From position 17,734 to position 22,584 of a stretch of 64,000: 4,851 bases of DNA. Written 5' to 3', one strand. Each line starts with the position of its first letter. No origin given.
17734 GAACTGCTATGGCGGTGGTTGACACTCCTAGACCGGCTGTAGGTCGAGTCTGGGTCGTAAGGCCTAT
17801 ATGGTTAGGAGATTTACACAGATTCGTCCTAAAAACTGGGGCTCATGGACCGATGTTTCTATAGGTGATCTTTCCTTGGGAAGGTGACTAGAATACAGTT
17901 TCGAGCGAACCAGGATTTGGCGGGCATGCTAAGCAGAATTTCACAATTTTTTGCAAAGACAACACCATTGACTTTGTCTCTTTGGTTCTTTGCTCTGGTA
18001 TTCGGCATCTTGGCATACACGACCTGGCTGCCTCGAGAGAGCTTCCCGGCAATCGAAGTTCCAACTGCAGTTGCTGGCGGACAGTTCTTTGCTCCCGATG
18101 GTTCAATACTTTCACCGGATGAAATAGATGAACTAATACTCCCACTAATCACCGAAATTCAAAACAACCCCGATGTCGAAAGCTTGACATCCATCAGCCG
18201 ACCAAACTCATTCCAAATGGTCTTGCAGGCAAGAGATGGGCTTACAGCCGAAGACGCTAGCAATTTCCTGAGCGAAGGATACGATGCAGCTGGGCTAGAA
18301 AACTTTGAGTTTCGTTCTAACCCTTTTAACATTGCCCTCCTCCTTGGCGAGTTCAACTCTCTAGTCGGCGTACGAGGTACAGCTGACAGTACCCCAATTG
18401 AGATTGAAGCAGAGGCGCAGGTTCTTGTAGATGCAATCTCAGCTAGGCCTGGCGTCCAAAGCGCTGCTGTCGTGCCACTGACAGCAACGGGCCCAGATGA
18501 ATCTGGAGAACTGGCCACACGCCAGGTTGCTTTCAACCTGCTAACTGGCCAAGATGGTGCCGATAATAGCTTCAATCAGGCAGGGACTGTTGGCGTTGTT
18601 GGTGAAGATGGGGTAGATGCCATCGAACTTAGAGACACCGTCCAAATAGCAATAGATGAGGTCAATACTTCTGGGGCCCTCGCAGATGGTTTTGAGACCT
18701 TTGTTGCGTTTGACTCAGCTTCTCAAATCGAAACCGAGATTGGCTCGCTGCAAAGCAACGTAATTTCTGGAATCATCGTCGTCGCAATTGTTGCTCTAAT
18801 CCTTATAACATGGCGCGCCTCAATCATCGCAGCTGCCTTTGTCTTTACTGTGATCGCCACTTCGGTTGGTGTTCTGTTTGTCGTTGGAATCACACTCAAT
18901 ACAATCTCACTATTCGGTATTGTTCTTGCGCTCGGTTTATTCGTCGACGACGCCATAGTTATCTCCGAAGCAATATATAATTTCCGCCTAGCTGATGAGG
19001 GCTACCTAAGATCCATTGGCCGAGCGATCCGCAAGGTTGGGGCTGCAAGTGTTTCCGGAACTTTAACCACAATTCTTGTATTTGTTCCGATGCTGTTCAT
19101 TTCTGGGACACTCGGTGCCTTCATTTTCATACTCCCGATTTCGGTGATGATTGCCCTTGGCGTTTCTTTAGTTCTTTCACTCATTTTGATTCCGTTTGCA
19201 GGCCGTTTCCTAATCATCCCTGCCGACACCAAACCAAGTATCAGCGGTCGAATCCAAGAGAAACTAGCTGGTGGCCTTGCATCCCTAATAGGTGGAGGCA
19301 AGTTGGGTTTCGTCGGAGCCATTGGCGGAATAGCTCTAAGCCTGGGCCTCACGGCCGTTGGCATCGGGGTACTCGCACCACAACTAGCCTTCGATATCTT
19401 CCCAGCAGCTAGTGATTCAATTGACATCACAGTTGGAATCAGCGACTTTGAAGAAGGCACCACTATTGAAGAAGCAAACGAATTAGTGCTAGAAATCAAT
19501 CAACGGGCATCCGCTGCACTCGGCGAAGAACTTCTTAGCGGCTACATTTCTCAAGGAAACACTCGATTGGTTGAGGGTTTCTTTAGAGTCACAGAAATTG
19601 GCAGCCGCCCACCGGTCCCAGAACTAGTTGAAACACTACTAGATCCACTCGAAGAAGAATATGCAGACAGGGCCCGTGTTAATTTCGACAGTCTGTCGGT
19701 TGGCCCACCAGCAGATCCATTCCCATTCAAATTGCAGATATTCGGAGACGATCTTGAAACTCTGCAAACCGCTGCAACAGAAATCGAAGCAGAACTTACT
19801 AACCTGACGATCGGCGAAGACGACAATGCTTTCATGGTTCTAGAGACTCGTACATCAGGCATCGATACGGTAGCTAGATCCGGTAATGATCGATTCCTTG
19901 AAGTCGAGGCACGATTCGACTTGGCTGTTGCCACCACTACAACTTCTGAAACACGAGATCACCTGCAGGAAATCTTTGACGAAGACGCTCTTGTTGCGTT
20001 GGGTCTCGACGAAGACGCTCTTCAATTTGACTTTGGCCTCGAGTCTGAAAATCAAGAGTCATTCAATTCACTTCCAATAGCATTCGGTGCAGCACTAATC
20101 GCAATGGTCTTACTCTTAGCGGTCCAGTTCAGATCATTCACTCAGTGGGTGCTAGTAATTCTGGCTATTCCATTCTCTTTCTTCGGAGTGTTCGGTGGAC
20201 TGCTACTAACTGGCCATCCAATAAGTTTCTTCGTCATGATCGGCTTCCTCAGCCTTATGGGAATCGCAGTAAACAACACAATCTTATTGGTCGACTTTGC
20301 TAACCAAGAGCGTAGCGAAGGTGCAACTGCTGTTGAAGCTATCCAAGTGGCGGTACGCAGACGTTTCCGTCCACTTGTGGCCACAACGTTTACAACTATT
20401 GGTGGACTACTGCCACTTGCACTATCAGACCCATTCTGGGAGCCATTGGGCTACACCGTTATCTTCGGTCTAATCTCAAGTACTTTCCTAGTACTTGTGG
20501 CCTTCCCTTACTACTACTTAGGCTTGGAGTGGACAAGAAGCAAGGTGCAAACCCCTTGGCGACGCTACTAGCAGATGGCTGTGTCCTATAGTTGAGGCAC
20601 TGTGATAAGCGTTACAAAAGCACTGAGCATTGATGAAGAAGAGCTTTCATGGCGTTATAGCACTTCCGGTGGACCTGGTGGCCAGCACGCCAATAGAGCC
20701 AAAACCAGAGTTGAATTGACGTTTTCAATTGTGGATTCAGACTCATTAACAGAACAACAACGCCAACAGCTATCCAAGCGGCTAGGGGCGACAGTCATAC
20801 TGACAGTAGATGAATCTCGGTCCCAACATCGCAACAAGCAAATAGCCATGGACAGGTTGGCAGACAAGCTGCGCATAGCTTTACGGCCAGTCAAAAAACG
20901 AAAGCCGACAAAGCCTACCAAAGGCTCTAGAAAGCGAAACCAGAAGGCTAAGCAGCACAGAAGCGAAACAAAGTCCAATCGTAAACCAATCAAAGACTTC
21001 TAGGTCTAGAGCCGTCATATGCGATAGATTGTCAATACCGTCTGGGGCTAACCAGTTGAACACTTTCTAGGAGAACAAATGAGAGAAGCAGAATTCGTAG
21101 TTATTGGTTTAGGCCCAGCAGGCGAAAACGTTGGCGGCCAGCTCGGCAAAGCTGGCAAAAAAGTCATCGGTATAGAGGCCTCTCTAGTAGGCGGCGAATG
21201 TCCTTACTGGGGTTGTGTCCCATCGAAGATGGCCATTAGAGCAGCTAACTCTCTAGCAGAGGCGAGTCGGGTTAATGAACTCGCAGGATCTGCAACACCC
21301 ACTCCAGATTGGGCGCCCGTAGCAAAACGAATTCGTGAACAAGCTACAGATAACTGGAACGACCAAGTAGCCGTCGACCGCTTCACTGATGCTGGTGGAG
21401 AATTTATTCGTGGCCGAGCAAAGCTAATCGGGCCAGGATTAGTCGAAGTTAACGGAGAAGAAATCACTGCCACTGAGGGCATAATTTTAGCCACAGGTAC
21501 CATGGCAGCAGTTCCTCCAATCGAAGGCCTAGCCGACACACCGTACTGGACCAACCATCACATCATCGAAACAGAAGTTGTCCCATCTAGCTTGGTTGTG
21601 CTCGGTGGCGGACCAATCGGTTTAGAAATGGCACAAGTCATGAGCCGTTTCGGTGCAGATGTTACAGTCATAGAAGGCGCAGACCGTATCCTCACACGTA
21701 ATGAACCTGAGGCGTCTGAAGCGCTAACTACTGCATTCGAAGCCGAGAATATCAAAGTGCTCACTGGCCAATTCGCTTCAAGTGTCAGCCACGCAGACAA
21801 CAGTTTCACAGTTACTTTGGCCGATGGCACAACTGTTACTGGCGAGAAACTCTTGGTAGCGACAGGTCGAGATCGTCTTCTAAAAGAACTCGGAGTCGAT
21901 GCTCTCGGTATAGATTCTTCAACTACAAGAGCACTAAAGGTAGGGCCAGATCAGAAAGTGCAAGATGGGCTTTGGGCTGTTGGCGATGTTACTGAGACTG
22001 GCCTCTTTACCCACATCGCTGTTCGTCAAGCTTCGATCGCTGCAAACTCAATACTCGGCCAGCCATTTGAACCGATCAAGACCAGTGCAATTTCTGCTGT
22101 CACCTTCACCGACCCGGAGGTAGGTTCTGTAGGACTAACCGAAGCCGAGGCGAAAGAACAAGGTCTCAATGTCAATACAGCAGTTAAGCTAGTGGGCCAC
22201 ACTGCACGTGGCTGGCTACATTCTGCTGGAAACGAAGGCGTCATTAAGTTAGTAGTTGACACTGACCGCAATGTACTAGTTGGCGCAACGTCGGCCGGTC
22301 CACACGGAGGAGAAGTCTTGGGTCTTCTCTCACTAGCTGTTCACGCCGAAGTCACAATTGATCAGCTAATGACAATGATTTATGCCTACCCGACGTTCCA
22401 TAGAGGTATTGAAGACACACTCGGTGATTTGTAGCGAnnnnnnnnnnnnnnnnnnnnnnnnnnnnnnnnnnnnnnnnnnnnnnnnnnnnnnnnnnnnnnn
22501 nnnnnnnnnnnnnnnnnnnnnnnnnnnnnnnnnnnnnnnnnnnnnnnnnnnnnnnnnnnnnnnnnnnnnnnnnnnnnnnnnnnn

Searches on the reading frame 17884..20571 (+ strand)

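Call 70: search_protein_families(library=pfam, proteins=[window:17884-20571:+], max_evalue=0.0001)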
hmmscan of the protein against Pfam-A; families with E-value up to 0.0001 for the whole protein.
window:17884-20571:+ (895 aa): 3 families
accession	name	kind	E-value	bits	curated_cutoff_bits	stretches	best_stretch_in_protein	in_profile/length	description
PF00873.25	ACR_tran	-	3.4e-74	250.6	28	2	717-879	850-1018/1021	AcrB/AcrD/AcrF family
PF02355.23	SecD_SecF_C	-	7.3e-08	32.5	20.5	1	727-864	30-169/189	Protein export membrane protein SecD/SecF, C-terminal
PF03176.21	MMPL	-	5e-07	29.4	20.5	1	733-871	148-292/333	MMPL family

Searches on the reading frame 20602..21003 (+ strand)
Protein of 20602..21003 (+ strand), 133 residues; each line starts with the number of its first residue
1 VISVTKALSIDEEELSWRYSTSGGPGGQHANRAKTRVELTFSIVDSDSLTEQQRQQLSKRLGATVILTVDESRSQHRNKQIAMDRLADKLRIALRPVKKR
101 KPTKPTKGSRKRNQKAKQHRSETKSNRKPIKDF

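Call 70: search_protein_families(library=pfam, proteins=[window:20602-21003:+], max_evalue=0.0001)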
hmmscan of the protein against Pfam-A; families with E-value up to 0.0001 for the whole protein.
window:20602-21003:+ (133 aa): 1 family
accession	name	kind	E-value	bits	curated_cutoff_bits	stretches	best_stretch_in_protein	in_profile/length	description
PF00472.26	RF-1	-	1.7e-18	67.1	35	1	8-132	5-114/116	RF-1 domain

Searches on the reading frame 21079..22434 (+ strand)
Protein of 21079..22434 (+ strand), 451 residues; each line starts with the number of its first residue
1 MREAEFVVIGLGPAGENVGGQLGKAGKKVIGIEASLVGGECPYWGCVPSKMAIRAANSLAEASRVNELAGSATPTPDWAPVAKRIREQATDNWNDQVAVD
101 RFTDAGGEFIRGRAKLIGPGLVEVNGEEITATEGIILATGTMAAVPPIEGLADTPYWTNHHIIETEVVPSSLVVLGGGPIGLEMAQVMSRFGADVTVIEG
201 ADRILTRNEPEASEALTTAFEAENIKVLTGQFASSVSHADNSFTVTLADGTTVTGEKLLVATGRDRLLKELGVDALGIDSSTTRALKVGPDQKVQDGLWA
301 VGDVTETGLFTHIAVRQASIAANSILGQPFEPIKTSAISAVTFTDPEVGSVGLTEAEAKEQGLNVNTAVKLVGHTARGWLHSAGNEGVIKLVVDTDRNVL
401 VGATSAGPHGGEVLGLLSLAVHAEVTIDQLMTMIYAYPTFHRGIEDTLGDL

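Call 70: search_protein_families(library=pfam, proteins=[window:21079-22434:+], max_evalue=0.0001)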
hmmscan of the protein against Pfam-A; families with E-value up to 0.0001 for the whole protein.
window:21079-22434:+ (451 aa): 5 families
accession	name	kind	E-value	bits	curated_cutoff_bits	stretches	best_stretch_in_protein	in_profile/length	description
PF07992.20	Pyr_redox_2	-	2.2e-46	159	26.1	1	6-318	3-291/291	Pyridine nucleotide-disulphide oxidoreductase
PF02852.28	Pyr_redox_dim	-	2.9e-24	85.8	25.3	1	338-444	1-106/110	Pyridine nucleotide-disulphide oxidoreductase, dimerisation domain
PF00070.33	Pyr_redox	-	7.1e-18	65.3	22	1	172-249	2-81/82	Pyridine nucleotide-disulphide oxidoreductase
PF13738.12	Pyr_redox_3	-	1.2e-06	28.5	30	1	124-266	118-269/305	Pyridine nucleotide-disulphide oxidoreductase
PF02254.24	TrkA_N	-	9.2e-05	23.2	23.8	0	173-209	2-38/116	TrkA-N domain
